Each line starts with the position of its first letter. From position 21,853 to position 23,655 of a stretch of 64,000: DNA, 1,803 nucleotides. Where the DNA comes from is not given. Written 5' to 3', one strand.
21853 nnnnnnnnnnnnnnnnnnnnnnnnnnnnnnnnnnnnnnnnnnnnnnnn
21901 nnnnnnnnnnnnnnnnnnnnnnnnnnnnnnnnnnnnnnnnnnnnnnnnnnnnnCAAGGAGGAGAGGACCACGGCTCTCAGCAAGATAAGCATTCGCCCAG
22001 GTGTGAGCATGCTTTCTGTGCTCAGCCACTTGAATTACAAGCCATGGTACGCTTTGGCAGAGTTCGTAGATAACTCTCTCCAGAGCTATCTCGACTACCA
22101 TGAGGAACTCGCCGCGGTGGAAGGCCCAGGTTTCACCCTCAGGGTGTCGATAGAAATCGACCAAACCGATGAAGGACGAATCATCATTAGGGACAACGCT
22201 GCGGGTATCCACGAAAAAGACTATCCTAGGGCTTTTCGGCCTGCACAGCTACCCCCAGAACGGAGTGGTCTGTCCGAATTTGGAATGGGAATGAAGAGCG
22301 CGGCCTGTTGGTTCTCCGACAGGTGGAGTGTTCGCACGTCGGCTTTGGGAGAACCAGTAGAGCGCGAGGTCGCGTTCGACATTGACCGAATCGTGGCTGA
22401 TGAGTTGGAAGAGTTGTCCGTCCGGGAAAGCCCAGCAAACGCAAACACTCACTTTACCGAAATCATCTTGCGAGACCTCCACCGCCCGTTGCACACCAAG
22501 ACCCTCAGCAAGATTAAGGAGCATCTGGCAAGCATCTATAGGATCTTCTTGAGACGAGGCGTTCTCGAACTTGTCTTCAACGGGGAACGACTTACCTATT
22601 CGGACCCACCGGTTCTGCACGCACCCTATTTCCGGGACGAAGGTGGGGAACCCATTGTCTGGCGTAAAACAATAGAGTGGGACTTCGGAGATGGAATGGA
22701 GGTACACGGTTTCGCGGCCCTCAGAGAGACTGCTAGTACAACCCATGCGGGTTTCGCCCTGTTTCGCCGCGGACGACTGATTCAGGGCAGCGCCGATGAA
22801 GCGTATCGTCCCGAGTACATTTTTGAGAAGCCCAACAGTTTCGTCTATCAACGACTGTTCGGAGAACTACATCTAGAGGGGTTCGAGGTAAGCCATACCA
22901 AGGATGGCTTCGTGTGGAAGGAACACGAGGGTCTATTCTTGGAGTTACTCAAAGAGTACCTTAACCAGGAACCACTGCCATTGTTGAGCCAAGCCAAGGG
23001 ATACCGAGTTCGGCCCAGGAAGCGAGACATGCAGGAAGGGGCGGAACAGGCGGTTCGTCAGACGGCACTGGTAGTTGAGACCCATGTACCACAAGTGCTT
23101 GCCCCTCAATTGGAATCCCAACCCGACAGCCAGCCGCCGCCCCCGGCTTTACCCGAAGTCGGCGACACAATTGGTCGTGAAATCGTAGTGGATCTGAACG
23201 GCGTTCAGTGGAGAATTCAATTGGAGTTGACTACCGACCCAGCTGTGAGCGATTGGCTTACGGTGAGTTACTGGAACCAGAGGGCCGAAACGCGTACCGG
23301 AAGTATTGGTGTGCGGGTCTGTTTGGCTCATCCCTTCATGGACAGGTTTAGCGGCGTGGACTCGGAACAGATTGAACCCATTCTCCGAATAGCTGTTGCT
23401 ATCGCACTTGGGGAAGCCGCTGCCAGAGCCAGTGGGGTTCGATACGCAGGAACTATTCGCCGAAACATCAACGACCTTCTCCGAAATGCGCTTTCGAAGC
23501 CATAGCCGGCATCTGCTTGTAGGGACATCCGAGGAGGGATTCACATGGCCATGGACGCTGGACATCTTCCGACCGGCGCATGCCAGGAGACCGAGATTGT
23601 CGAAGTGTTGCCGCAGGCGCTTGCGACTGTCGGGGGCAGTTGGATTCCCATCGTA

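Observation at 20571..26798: Four-gene Dcm / GHKL(MORC-like) ATPase / Z1 SF2-like ATPase / PD-(D/E)XK nuclease operon: predicted ATP-dependent restriction-defence system without experimental description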

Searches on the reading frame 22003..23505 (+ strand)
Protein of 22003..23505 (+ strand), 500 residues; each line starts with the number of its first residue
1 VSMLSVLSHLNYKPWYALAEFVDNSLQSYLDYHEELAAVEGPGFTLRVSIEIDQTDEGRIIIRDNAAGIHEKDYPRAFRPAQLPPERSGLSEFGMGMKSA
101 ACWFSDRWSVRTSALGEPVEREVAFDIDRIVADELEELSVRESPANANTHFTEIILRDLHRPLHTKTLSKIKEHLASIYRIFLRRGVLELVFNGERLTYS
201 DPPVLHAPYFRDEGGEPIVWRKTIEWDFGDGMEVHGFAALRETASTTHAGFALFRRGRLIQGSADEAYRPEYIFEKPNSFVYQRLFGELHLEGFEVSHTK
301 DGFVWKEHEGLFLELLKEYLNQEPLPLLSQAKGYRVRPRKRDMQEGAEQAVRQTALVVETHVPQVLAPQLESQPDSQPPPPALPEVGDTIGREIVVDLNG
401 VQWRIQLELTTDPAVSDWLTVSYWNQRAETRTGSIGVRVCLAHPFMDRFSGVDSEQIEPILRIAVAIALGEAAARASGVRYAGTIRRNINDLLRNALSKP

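Call 3: search_protein_families(library=pfam, proteins=[window:22003-23505:+], max_evalue=0.01)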
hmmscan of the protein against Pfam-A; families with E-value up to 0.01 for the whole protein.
window:22003-23505:+ (500 aa): 2 families
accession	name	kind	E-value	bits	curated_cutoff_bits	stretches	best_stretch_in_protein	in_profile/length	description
PF13589.12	HATPase_c_3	-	2.4e-13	50.7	25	1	12-133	1-111/137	Histidine kinase-, DNA gyrase B-, and HSP90-like ATPase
PF02518.31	HATPase_c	-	9.2e-05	23.3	26.4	1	17-100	9-80/111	Histidine kinase-, DNA gyrase B-, and HSP90-like ATPase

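Call 4: search_protein_families(library=padloc, proteins=[window:22003-23505:+], max_evalue=0.01)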
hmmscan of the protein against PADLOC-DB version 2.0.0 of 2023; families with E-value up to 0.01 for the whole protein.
window:22003-23505:+ (500 aa): 0 families

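Call 5: search_protein_families(library=ncbifam, proteins=[window:22003-23505:+], max_evalue=0.01)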
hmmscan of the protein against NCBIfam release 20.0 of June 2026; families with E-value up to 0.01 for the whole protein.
window:22003-23505:+ (500 aa): 1 family
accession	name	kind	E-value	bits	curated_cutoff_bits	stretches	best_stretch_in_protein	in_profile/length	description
NF041932.1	MzaB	equivalog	0.0048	15.3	850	0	5-147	3-133/480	MZA anti-phage system associated ATPase MzaB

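Call 8: search_solved_structures(query=window:22003-23505:+, max_evalue=1)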
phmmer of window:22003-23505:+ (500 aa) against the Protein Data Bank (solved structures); distinct sequences matched with E-value up to 1: 3.
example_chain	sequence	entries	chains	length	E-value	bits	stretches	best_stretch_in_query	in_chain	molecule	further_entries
1ffk_E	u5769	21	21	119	0.74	11.8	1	183-240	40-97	RIBOSOMAL PROTEIN L7AE | 50S ribosomal protein L7Ae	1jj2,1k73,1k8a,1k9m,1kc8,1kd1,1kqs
3g4s_F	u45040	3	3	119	0.93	11.5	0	183-240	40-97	50S ribosomal protein L7Ae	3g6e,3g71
1s72_F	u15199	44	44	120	0.95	11.4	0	183-240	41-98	50S ribosomal protein L7Ae | RPL7AE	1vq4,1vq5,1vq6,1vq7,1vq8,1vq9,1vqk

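Call 38: find_homologous_proteins(query=window:22003-23505:+, max_evalue=0.00001)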
Query window:22003-23505:+ (500 aa): 5069 proteins with E <= 0.00001 among 8000 candidates; the best 120 are listed.
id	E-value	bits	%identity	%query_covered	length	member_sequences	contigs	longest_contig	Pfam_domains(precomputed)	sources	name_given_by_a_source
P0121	0.0e+0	1139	100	100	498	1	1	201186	PF13589.13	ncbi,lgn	ncbi:MAG: ATP-binding protein [Betaproteobacteria bacterium]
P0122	1.5e-213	728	65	100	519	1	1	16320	PF13589.13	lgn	-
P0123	2.5e-211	721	64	100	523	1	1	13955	PF13589.13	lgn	-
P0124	4.7e-209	713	64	100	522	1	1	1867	PF13589.13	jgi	-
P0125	5.2e-208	710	64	100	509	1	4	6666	PF13589.13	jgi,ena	-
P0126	1.1e-207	709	62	100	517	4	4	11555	PF13589.13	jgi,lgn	jgi:hypothetical protein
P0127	2.1e-207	708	62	100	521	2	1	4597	PF13589.13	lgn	-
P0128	2.5e-206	704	63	100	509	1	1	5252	PF13589.13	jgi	jgi:hypothetical protein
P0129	5.2e-206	703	62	100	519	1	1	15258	PF13589.13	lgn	-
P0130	5.4e-206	703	63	100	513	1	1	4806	PF13589.13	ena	-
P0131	8.3e-206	703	63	100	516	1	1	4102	PF13589.13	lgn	-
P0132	1.7e-205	702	63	100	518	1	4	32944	PF13589.13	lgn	-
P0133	2.5e-205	701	62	100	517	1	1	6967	PF13589.13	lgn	-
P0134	2.6e-205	701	63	100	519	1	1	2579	PF13589.13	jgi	jgi:hypothetical protein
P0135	6.1e-205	700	63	100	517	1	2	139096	PF13589.13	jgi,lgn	jgi:hypothetical protein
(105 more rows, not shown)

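Call 51: predict_structure(alignment_id=A2)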
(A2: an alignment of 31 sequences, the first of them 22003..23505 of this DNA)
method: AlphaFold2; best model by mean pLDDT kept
length: 500 residues; sequences in the alignment: 31
mean_pLDDT: 78.4   pTM: 0.61
mean pLDDT of the five models: 78.4, 77.9, 74.4, 74.1, 72.5
residues with pLDDT >= 90: 113; 70-90: 268; 50-70: 87; < 50: 32
segments of 3 or more residues with pLDDT < 50: 1-9, 86-92, 299-302, 338-340, 342-344
pLDDT, mean of each block of 10 residues (from residue 1): 44 80 88 90 92 86 91 76 45 65 89 93 87 79 92 93 87 91 93 94 88 88 87 89 75 80 61 60 82 63 60 85 88 61 50 59 65 77 83 79 86 84 70 86 77 71 84 76 80 70
secondary structure, 60 per line:
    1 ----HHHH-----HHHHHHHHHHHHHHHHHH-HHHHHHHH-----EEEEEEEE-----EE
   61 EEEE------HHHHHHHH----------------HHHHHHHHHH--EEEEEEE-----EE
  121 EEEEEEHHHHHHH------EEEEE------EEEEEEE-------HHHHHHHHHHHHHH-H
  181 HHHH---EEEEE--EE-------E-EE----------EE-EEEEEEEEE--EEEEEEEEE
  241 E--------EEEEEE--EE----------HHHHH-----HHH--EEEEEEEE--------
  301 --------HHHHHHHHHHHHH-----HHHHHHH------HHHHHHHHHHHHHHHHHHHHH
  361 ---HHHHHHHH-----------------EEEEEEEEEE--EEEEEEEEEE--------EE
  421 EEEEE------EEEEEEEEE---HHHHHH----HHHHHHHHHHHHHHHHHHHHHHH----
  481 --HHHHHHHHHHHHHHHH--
elements in order: H5-8 H14-31 H33-40 E46-53 E59-64 H71-78 H95-104 E107-113 E119-126 H127-133 E140-144 E151-157 H165-178 H180-184 E188-192 E221-229 E232-241 E250-255 H270-274 E285-292 H309-321 H327-333 H340-360 H364-371 E389-398 E401-410 E419-425 E432-440 H444-449 H454-476 H483-498

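Call 55: fold_search(model_id=the predicted structure, library=pdb)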
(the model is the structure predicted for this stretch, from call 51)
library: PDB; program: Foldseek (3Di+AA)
matches with E <= 10: 1054; with E <= 0.001: 358
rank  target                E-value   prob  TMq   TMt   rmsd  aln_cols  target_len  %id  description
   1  4iyn_A                9.8e-15  1.00  0.43  0.37  17.5       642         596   12  Structure of mitochondrial Hsp90 (TRAP1) with ADP-ALF4- (released 2014-01-22)
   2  6d14_A                1.1e-14  1.00  0.40  0.35  18.5       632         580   12  Zebrafish TRAP1 bound to AMPPNP and calcium in the asymmetric closed state (released 2018-04-25)
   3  7exp_B                1.3e-14  1.00  0.41  0.35   7.7       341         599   14  Crystal structure of zebrafish TRAP1 with AMPPNP and MitoQ (released 2022-01-05)
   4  4j0b_A                2.1e-14  1.00  0.43  0.37  17.7       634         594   12  Structure of mitochondrial Hsp90 (TRAP1) with ADP-BeF3 (released 2014-01-22)
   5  5tvw_A                2.7e-14  1.00  0.40  0.35   8.6       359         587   16  Crystal structure of mitochondrial Hsp90 (TRAP1) with ATP in absence of Mg, hemi-hydrolyzed (released 2018-03-14)
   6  4z1i_A                3.8e-14  1.00  0.42  0.55   7.4       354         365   14  Crystal structure of human Trap1 with AMPPNP (released 2015-04-29)
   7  5hph_B                3.8e-14  1.00  0.41  0.42   8.1       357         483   14  Structure of TRAP1 fragment (released 2016-08-10)
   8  7exp_A                5.1e-14  1.00  0.41  0.36  18.3       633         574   11  Crystal structure of zebrafish TRAP1 with AMPPNP and MitoQ (released 2022-01-05)
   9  4z1i_B                6.4e-14  1.00  0.43  0.45   7.3       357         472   13  Crystal structure of human Trap1 with AMPPNP (released 2015-04-29)
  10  5hph_A                7.7e-14  1.00  0.46  0.47   6.7       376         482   12  Structure of TRAP1 fragment (released 2016-08-10)
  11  4ipe_A                7.7e-14  1.00  0.41  0.36   8.5       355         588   15  Crystal structure of mitochondrial Hsp90 (TRAP1) with AMPPNP (released 2014-01-22)
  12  4z1i_C                8.1e-14  1.00  0.42  0.44   7.6       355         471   13  Crystal structure of human Trap1 with AMPPNP (released 2015-04-29)
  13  5tth_A                9.1e-14  1.00  0.41  0.32   8.4       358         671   15  Heterodimeric SpyCatcher/SpyTag-fused zebrafish TRAP1 in ATP/ADP-hybrid state (released 2017-08-23)
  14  7c7c                  9.7e-14  1.00  0.41  0.47   6.9       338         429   14  Crystal structure of human TRAP1 with SJT104 (released 2021-05-26)
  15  6xg6_B                1.2e-13  1.00  0.42  0.35   8.2       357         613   14  Full-length human mitochondrial Hsp90 (TRAP1) with ADP-BeF3 (released 2020-09-30)
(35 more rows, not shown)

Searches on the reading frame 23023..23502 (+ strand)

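Call 75: search_protein_families(library=pfam, proteins=[window:23023-23502:+], max_evalue=10)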
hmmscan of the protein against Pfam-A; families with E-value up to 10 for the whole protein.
window:23023-23502:+ (160 aa): 1 family
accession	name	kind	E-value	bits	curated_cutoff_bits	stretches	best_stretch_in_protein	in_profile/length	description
PF01455.23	HupF_HypC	-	0.18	12.4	28.5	1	53-81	16-44/65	HupF/HypC family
